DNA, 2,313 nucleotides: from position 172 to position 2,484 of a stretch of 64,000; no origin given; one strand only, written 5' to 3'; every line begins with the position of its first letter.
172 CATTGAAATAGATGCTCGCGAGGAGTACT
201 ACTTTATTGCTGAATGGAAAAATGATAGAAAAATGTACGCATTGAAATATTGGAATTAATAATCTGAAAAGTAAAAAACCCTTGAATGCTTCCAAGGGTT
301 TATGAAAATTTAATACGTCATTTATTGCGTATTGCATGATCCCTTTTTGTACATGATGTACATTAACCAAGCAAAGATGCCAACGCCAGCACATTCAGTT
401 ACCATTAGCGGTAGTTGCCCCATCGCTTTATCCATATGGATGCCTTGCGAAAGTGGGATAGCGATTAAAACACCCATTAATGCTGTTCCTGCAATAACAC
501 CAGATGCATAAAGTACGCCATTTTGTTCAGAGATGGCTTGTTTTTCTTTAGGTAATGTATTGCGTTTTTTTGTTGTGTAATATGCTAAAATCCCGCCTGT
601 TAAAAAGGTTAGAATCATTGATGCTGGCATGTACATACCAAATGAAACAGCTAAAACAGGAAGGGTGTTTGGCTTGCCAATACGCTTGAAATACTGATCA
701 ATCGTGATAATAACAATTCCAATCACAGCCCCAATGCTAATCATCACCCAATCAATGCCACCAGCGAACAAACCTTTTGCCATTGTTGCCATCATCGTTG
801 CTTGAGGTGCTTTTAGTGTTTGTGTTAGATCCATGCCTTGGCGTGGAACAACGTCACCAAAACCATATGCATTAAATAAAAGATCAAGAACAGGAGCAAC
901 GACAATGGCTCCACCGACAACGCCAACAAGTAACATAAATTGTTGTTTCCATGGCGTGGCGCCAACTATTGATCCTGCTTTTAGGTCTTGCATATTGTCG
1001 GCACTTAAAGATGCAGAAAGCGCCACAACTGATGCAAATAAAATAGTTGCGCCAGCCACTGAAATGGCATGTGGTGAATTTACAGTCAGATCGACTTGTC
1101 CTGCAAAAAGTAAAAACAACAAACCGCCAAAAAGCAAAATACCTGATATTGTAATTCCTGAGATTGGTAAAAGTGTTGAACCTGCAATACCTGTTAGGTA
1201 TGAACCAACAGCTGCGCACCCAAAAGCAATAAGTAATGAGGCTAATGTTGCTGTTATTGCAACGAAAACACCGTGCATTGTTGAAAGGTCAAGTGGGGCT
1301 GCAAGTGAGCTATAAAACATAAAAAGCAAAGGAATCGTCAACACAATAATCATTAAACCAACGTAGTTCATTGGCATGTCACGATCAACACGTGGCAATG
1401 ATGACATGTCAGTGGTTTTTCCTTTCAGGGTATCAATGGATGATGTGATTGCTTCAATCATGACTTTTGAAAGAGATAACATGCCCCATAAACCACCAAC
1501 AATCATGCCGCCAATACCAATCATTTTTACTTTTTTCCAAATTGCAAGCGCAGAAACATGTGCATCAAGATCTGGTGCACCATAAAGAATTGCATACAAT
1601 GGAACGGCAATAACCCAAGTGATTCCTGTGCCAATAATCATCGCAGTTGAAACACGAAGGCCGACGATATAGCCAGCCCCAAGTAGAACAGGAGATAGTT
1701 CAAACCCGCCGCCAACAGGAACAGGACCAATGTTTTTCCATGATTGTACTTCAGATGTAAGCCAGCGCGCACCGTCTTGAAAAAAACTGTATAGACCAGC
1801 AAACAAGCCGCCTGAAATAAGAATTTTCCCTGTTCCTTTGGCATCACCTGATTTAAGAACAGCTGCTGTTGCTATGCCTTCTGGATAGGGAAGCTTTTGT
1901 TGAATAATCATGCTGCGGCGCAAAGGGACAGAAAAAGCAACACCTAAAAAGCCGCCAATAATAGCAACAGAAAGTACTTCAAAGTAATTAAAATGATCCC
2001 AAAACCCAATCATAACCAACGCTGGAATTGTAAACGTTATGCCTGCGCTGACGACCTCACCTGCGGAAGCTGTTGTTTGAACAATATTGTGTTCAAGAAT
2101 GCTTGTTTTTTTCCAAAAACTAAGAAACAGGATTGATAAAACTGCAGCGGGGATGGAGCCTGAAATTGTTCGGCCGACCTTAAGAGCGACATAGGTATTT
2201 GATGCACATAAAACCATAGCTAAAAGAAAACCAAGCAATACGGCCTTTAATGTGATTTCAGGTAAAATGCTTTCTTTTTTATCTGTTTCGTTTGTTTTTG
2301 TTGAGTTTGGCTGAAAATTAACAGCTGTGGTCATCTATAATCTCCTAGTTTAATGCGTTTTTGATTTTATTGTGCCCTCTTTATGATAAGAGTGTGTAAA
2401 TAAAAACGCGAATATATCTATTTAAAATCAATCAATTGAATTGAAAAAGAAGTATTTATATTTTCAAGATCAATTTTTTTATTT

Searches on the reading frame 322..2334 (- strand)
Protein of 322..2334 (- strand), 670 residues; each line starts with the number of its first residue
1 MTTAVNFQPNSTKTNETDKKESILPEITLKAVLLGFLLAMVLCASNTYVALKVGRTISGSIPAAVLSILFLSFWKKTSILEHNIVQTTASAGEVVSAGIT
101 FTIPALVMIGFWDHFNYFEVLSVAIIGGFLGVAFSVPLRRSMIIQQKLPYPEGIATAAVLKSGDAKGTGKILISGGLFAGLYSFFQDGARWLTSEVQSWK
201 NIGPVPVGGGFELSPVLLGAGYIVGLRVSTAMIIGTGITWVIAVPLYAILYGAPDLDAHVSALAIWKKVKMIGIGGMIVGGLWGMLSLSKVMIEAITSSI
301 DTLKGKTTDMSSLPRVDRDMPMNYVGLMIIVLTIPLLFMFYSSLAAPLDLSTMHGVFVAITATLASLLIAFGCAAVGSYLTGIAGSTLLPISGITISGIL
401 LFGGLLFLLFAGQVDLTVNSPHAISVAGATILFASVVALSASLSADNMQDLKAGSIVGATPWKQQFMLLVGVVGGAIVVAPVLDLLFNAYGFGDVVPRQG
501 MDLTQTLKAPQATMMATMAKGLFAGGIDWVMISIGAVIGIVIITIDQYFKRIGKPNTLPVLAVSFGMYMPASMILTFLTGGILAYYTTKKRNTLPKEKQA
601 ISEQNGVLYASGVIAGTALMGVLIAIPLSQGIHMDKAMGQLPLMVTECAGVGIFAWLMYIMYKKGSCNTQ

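Call 8: search_protein_families(library=pfam, proteins=[window:322-2334:-], max_evalue=0.001)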
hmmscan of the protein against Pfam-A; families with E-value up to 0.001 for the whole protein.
window:322-2334:- (670 aa): 1 family
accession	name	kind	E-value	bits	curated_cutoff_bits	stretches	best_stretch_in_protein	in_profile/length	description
PF03169.20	OPT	-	1.7e-89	301.6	25.8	1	26-627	1-622/623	OPT oligopeptide transporter protein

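Call 37: find_encoding_contigs(protein=window:322-2334:-, flank=10000, max_places=3)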
Protein window:322-2334:- (670 aa): 1 contig read that carries it; 1 place shown.
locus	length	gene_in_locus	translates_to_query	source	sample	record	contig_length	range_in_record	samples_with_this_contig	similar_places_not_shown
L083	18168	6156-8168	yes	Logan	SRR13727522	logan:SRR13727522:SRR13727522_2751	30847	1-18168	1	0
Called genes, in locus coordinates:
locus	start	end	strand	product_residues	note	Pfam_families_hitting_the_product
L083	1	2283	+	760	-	?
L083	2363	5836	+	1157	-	PF02811:PHP, PF07733:DNA_pol3_alpha, PF17657:DNA_pol3_finger, PF14579:HHH_6, PF01336:tRNA_anti-codon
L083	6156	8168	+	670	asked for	PF03169:OPT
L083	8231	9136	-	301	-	-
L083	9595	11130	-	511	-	PF00483:NTP_transferase, PF22640:ManC_GMP_beta-helix, PF01050:MannoseP_isomer, PF07883:Cupin_2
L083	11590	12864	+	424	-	PF00939:Na_sulph_symp, PF03600:CitMHS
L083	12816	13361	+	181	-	-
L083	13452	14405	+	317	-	PF01075:Glyco_transf_9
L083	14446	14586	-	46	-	-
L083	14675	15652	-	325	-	PF01380:SIS, PF00571:CBS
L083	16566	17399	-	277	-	PF00793:DAHP_synth_1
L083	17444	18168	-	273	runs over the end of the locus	PF03180:Lipoprotein_9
